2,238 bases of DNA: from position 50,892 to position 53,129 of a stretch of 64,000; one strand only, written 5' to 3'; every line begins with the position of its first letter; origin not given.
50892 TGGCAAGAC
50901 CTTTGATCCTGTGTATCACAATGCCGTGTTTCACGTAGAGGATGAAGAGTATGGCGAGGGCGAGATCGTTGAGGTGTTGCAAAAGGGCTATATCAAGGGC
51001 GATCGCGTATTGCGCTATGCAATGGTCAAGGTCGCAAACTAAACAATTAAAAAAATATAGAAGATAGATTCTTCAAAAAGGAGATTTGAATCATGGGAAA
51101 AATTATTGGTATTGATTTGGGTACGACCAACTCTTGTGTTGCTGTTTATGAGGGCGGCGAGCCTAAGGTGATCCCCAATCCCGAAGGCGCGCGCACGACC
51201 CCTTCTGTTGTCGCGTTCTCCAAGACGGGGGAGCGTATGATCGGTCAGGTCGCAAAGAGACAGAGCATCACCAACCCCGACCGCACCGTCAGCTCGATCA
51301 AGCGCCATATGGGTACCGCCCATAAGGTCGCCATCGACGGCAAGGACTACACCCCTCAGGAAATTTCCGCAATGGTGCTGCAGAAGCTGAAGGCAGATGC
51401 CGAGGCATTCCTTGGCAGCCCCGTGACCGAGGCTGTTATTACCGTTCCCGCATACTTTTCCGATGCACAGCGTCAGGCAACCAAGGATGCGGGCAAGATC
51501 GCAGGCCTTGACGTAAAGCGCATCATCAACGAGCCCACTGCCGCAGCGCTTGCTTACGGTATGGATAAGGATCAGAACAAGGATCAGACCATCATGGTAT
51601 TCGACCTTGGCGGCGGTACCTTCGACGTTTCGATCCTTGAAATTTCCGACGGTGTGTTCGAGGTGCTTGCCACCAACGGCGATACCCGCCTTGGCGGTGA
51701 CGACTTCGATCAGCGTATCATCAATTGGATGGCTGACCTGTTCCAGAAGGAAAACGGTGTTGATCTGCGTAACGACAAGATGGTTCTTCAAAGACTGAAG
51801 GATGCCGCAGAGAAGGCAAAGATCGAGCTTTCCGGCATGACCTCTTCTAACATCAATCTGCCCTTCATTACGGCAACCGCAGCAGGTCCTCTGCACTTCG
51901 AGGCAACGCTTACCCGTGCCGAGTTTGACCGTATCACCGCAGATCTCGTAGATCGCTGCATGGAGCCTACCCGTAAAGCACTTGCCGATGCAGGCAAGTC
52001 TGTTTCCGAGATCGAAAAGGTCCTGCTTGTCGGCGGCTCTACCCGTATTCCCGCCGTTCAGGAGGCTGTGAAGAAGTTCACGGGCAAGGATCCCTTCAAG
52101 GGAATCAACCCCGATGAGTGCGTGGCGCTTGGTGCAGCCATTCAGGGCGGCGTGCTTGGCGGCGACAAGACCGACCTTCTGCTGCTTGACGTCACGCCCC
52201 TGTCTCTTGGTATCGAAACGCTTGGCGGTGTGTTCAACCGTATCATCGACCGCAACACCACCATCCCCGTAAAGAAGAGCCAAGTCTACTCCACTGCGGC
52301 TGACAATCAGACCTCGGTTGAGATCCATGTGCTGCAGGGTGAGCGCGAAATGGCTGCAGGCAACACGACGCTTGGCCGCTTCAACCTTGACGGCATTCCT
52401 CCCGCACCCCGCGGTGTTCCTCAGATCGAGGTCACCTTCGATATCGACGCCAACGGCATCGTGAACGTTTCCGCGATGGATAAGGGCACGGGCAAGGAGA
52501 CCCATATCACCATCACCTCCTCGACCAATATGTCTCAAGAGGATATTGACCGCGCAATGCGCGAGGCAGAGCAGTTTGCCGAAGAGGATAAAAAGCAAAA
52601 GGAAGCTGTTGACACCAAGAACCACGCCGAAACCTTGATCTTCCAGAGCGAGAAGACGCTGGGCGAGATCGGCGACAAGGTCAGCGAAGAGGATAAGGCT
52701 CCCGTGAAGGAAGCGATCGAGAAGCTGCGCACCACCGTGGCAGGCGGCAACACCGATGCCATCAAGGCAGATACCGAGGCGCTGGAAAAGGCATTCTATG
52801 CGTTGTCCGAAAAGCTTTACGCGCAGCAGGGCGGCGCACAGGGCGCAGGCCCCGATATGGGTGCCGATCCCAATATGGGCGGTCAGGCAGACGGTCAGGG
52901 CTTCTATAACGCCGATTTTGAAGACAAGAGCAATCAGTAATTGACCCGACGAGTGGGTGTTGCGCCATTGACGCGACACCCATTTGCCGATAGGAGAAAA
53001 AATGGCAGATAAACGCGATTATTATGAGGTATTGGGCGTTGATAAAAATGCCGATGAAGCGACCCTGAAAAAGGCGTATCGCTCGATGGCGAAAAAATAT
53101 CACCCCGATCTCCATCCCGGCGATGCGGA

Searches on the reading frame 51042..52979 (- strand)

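Call 35: search_protein_families(library=pfam, max_evalue=0.00001, proteins=[window:51042-52979:-])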
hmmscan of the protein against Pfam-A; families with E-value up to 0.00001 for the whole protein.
window:51042-52979:- (646 aa): 1 family
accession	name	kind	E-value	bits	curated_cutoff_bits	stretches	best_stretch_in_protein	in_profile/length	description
PF10712.14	NAD-GH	-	1.8e-137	459.7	22.8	2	79-548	2-470/576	NAD-specific glutamate dehydrogenase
